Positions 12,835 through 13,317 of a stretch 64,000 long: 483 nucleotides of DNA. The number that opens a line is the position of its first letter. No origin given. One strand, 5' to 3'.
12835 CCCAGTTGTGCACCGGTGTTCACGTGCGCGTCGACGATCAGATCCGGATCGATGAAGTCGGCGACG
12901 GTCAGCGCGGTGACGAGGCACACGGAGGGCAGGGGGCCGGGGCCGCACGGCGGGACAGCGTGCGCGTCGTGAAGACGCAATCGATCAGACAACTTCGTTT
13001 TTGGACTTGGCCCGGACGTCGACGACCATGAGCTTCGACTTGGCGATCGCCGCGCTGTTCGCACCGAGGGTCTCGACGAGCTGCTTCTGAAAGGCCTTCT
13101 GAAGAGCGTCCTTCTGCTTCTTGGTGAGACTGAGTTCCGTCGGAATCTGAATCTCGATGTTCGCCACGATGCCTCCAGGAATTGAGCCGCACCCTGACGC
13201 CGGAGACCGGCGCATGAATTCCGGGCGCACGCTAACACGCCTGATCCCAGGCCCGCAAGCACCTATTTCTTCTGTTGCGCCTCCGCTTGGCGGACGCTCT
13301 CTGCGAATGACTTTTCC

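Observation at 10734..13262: Minimal RiPP-like module: 60-aa Lys-rich ORF directly upstream of a B12-radical-SAM enzyme with a C-terminal PqqD/RRE domain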

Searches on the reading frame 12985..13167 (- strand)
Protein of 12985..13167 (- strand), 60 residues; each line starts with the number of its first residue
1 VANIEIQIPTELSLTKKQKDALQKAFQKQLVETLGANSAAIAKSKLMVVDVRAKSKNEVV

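Call 5: search_protein_families(library=pfam, proteins=[window:12985-13167:-], max_evalue=1)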
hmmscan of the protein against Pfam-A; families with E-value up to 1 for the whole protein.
window:12985-13167:- (60 aa): 3 families
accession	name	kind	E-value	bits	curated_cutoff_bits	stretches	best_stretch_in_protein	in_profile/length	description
PF05494.18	MlaC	-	0.0031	17.8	26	1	13-57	53-97/166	MlaC protein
PF18102.6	DTC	-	0.11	13.1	25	1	17-56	66-105/133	Deltex C-terminal domain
PF01361.26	Tautomerase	-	0.11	12.8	22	1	5-41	4-38/60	Tautomerase enzyme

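Call 6: search_protein_families(library=ncbifam, proteins=[window:12985-13167:-], max_evalue=1)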
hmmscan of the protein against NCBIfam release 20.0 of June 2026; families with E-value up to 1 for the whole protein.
window:12985-13167:- (60 aa): 1 family
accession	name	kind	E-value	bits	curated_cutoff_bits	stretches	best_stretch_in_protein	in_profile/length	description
NF051465.1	MSP1_beta_N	equivalog_domain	0.027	14.9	140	1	24-55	55-86/88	adhesin MSP1 subunit beta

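Call 7: find_homologous_proteins(query=window:12985-13167:-, max_evalue=10)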
Query window:12985-13167:- (60 aa): 71 proteins with E <= 10 among 72 candidates.
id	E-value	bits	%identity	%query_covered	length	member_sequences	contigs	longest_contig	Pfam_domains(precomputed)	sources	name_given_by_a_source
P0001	1.5e-27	110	100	100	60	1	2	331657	-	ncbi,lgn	ncbi:MAG: hypothetical protein ABI868_00920 [Acidobacteriota bacterium]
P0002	3.6e-25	103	95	100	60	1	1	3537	-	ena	-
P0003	5.6e-24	99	88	100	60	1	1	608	-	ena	-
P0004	6.0e-24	99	88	100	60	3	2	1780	-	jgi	jgi:hypothetical protein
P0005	3.6e-23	96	87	100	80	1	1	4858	-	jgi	jgi:hypothetical protein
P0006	7.1e-23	96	85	100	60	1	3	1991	-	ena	-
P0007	1.3e-22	95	88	100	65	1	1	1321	-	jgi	jgi:hypothetical protein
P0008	1.5e-22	95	83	100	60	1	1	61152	-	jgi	jgi:hypothetical protein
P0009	4.9e-22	93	87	100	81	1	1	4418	-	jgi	jgi:hypothetical protein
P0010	2.4e-21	91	82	100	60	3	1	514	-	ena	-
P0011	8.9e-20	86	78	100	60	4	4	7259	-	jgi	jgi:hypothetical protein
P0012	9.9e-20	86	82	100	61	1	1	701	-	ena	-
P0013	1.6e-19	85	82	100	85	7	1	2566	-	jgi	jgi:hypothetical protein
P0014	4.0e-19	84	80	100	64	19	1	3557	-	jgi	jgi:hypothetical protein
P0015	2.6e-18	82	80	100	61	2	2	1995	-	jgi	jgi:hypothetical protein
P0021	2.2e-17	79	75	100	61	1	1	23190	-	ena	-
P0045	2.0e-15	73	72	100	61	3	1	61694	-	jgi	jgi:hypothetical protein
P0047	2.3e-14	69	67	100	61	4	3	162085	-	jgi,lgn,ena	-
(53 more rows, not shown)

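Call 10: find_encoding_contigs(protein=P0045, flank=8000, max_places=3)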
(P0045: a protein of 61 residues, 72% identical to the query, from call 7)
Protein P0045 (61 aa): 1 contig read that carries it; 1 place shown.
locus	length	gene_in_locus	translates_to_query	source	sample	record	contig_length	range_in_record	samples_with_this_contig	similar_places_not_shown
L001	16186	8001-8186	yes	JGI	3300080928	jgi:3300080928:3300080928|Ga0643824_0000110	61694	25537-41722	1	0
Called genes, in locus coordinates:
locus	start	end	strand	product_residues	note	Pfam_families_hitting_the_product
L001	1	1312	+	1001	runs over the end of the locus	PF13620:CarboxypepD_reg, PF13715:CarbopepD_reg_2 (weak), PF25183:OMP_b-brl_4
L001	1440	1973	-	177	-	PF13238:AAA_18 (weak)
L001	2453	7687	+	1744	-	PF00082:Peptidase_S8, PF19077:Big_13 (faint), PF01839:FG-GAP (faint), PF13517:FG-GAP_3, PF13517:FG-GAP_3, PF17957:Big_7, PF13750:Big_3_3 (weak), PF17957:Big_7, +1 more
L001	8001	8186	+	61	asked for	-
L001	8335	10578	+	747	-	PF02310:B12-binding, PF04055:Radical_SAM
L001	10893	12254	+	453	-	PF14841:FliG_M (faint), PF03448:MgtE_N, PF13185:GAF_2 (faint), PF00571:CBS, PF01769:MgtE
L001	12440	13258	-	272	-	PF13462:Thioredoxin_4, PF01323:DSBA (weak), PF13098:Thioredoxin_2 (faint)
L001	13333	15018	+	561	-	PF25323:6TM_PilS, PF00989:PAS, PF08448:PAS_4, PF13426:PAS_9, PF00512:HisKA, PF02518:HATPase_c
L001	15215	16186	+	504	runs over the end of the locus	PF00072:Response_reg, PF00158:Sigma54_activat, PF13191:AAA_16 (weak), PF14532:Sigma54_activ_2, PF00004:AAA (weak), PF07724:AAA_2 (weak), PF07728:AAA_5, PF25601:AAA_lid_14, +1 more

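Call 11: find_encoding_contigs(protein=P0047, flank=8000, max_places=3)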
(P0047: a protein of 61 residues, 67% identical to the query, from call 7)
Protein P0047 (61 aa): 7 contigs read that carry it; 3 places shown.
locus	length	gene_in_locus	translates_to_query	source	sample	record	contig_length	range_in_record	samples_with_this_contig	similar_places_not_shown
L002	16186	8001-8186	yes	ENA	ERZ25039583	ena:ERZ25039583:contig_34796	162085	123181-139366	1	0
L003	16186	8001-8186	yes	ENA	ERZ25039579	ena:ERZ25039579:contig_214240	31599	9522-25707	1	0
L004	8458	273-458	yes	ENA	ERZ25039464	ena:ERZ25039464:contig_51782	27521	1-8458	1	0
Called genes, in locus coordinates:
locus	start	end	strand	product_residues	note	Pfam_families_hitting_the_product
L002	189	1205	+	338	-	PF01548:DEDD_Tnp_IS110, PF02371:Transposase_20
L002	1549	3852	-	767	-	PF00149:Metallophos (weak)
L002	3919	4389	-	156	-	PF01464:SLT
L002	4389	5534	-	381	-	PF00497:SBP_bac_3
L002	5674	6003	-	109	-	-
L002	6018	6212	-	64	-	PF13671:AAA_33 (weak), PF13238:AAA_18 (weak)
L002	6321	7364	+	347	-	PF02558:ApbA, PF08546:ApbA_C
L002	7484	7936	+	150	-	PF04214:DUF411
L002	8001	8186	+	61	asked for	-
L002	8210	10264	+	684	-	PF02310:B12-binding, PF04055:Radical_SAM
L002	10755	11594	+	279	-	PF00884:Sulfatase, PF16347:SGSH_C (faint), PF14707:Sulfatase_C (weak)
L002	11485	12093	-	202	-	-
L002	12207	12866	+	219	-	-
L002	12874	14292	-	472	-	PF00930:DPPIV_N, PF00326:Peptidase_S9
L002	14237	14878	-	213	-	PF00930:DPPIV_N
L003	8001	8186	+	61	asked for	-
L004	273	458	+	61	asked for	-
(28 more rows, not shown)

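Call 12: find_encoding_contigs(protein=P0008, flank=8000, max_places=3)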
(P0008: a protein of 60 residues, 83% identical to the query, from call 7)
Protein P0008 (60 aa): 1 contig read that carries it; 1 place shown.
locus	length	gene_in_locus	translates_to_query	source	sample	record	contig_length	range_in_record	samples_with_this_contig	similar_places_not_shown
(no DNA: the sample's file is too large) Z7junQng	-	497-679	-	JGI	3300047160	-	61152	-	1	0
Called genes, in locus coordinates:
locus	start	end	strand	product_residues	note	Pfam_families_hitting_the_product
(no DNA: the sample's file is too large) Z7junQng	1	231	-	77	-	?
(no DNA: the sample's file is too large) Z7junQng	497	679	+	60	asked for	-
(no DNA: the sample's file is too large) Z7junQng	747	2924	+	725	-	PF02310:B12-binding, PF04055:Radical_SAM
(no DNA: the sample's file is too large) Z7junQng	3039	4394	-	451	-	PF00515:TPR_1 (faint), PF07719:TPR_2 (faint), PF13181:TPR_8 (faint), PF13414:TPR_11 (faint), PF13428:TPR_14 (faint), PF14559:TPR_19 (faint), PF21033:RMD1-3 (faint), PF13431:TPR_17 (faint), +1 more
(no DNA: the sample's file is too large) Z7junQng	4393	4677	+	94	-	-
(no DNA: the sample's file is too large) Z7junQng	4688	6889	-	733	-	PF10162:G8, PF24606:CEMIP_beta-hel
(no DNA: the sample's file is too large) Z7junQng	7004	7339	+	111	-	-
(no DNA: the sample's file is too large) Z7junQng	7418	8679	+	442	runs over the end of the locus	PF00174:Oxidored_molyb, PF03404:Mo-co_dimer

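Call 50: predict_structure(alignment_id=A4)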
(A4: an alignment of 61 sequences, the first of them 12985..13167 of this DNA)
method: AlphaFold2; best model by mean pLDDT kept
length: 60 residues; sequences in the alignment: 61
mean_pLDDT: 63.6   pTM: 0.37
mean pLDDT of the five models: 63.6, 60.6, 60.0, 58.0, 53.0
residues with pLDDT >= 90: 0; 70-90: 24; 50-70: 32; < 50: 4
segments of 3 or more residues with pLDDT < 50: 58-60
pLDDT, mean of each block of 10 residues (from residue 1): 62 78 80 60 54 49
secondary structure, 60 per line:
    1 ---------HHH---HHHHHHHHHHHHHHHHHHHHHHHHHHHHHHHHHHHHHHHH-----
elements in order: H16-55

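Call 68: search_protein_representatives(alignment_id=A4)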
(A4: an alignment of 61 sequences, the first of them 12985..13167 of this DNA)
Query: 61 sequences, 61 profile positions. Proteins with E-value up to 0.001 (for the whole library): 55; up to 1e-10: 10; up to 1e-30: 0. The best 55 are listed.
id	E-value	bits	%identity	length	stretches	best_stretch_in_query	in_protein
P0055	5.9e-30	119.2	-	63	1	3-61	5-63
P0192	8.2e-25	102.7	-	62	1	3-61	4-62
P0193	2.5e-18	82.0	-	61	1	1-59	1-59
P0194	4.8e-18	81.1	-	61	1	1-46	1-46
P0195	2.7e-15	72.2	-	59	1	1-61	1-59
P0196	3.2e-15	72.0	-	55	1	3-40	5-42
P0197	1.0e-11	60.8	-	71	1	3-61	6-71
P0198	1.9e-11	59.9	-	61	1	1-55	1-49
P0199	2.1e-11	59.8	-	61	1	1-47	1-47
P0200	8.8e-11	57.8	-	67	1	1-50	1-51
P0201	3.5e-10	55.9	-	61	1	1-56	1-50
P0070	4.7e-10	55.5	-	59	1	14-61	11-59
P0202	8.5e-10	54.6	-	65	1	1-46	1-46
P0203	1.6e-09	53.8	-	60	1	1-52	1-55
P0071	1.9e-09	53.5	-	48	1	33-61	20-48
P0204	4.4e-09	52.4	-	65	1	1-50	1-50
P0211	1.2e-07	47.7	-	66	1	1-50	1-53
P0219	2.0e-06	43.8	-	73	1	3-48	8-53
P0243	8.4e-04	35.4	-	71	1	1-47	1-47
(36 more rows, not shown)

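Call 72: find_encoding_contigs(protein=P0211, flank=4000, max_places=3)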
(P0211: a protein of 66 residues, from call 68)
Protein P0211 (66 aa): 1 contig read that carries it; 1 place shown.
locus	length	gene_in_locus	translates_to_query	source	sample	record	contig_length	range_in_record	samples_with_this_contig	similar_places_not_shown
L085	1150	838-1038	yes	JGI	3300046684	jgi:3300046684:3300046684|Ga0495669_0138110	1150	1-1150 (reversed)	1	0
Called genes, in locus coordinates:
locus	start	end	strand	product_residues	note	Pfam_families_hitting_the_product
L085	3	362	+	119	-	?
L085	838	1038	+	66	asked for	-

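Call 73: find_encoding_contigs(protein=P0021, flank=6000, max_places=2)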
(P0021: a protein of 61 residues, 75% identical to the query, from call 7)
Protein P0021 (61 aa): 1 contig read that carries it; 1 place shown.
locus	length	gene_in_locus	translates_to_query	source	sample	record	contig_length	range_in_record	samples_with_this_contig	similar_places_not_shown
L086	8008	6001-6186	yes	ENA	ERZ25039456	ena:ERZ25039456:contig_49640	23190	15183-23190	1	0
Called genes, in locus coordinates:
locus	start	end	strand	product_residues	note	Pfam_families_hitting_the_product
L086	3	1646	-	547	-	PF00027:cNMP_binding, PF01266:DAO (faint), PF07992:Pyr_redox_2, PF12831:FAD_oxidored (faint)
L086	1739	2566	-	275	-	-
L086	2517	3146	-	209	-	-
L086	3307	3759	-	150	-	PF11154:DUF2934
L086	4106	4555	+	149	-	-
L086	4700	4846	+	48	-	-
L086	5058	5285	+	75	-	-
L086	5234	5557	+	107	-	-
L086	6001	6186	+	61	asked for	-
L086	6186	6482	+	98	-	-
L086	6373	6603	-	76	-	-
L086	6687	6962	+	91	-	-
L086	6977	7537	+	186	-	PF04055:Radical_SAM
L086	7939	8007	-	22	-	?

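Call 74: find_encoding_contigs(protein=P0204, flank=4000, max_places=2)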
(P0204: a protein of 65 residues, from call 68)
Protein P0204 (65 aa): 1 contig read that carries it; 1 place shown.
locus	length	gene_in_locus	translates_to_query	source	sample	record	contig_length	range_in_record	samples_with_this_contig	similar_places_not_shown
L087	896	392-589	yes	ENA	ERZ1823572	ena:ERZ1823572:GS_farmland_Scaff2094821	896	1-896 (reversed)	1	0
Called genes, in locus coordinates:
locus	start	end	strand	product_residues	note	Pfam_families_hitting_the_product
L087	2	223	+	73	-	?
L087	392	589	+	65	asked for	-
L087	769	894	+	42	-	?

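Call 75: find_encoding_contigs(protein=P0219, flank=4000, max_places=2)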
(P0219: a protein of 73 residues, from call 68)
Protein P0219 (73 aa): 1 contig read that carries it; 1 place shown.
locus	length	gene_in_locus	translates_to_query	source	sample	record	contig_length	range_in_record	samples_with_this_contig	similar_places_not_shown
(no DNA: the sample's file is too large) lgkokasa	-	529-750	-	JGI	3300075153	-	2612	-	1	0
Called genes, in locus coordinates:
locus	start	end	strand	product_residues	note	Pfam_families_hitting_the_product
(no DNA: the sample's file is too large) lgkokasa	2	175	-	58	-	?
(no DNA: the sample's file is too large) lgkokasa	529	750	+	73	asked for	-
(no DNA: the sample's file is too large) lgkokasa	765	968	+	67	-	-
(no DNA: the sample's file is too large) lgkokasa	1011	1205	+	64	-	-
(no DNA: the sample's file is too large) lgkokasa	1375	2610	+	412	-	?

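Call 76: find_encoding_contigs(protein=P0243, flank=4000, max_places=2)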
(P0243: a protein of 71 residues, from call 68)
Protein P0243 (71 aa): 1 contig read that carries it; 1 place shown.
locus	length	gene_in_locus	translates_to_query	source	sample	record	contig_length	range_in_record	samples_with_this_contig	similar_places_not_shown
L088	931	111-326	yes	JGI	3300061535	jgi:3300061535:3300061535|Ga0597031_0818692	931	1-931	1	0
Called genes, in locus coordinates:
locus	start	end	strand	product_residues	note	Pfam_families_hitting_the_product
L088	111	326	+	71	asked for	-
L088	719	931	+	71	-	?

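Call 83: search_protein_families(library=ncbifam, alignment_id=A4, max_evalue=0.1)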
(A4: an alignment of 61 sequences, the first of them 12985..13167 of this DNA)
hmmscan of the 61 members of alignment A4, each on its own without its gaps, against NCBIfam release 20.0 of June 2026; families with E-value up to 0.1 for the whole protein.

A. member 1, window:12985-13167:- (60 aa): 1 family
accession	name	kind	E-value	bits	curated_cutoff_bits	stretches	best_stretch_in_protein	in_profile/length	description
NF051465.1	MSP1_beta_N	equivalog_domain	0.027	14.9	140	1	24-55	55-86/88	adhesin MSP1 subunit beta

B. families by the number of members that match (of 61 scanned): 13 families
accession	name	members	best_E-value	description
NF005965.0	PRK08055.1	10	0.0045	chorismate mutase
TIGR00013.1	taut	8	8.1e-05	2-hydroxymuconate tautomerase family protein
NF037963.1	heterocyst_HetZ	8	0.011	heterocyst differentiation protein HetZ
NF051465.1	MSP1_beta_N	5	0.009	adhesin MSP1 subunit beta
NF005694.0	PRK07502.1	4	0.017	prephenate/arogenate dehydrogenase family protein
TIGR00987.1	himA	3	0.0093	integration host factor subunit alpha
NF008365.0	PRK11161.1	2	0.0082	fumarate/nitrate reduction transcriptional regulator Fnr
NF001966.0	PRK00745.1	2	0.013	4-oxalocrotonate tautomerase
NF033431.1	cinnamycin_RiPP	2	0.089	cinnamycin family lantibiotic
TIGR03775.1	RPE3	1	0.0068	palindromic element RPE3 domain-containing protein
NF010158.0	PRK13637.1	1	0.022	energy-coupling factor transporter ATPase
NF005878.0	PRK07825.1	1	0.022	short chain dehydrogenase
NF058640.1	PlzR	1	0.069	PlzR type 4 pili assembly inhibitor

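Call 84: search_protein_families(library=pfam, alignment_id=A4, max_evalue=0.1)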
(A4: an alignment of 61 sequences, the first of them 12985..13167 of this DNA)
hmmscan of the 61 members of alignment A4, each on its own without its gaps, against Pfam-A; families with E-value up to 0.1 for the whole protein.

A. member 1, window:12985-13167:- (60 aa): 1 family
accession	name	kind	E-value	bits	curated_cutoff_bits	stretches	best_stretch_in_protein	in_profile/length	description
PF05494.18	MlaC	-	0.0031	17.8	26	1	13-57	53-97/166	MlaC protein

B. families by the number of members that match (of 61 scanned): 17 families
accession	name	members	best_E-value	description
PF10552.14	ORF6C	28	0.0018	ORF6C domain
PF08364.16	IF2_assoc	24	0.0011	Bacterial translation initiation factor IF-2 associated region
PF05494.18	MlaC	9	0.0031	MlaC protein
PF01361.26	Tautomerase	3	0.012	Tautomerase enzyme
PF13551.12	HTH_29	3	0.014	Winged helix-turn helix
PF14182.11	YgaB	3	0.03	YgaB-like protein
PF19425.4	Csd3_N2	3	0.037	Csd3 second domain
PF09124.16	Endonuc-dimeris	2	0.016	T4 recombination endonuclease VII, dimerisation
PF21962.1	DUF6924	2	0.031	Domain of unknown function (DUF6924)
PF05119.17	Terminase_4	2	0.076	Phage terminase, small subunit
PF24655.1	DUF7645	1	0.019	Domain of unknown function (DUF7645)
PF17904.7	KH_9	1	0.02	FMRP KH0 domain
PF05979.17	DUF896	1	0.041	Bacterial protein of unknown function (DUF896)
PF11769.13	DUF3313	1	0.048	Protein of unknown function (DUF3313)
PF04666.19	MGAT4_cons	1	0.049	MGAT4 conserved region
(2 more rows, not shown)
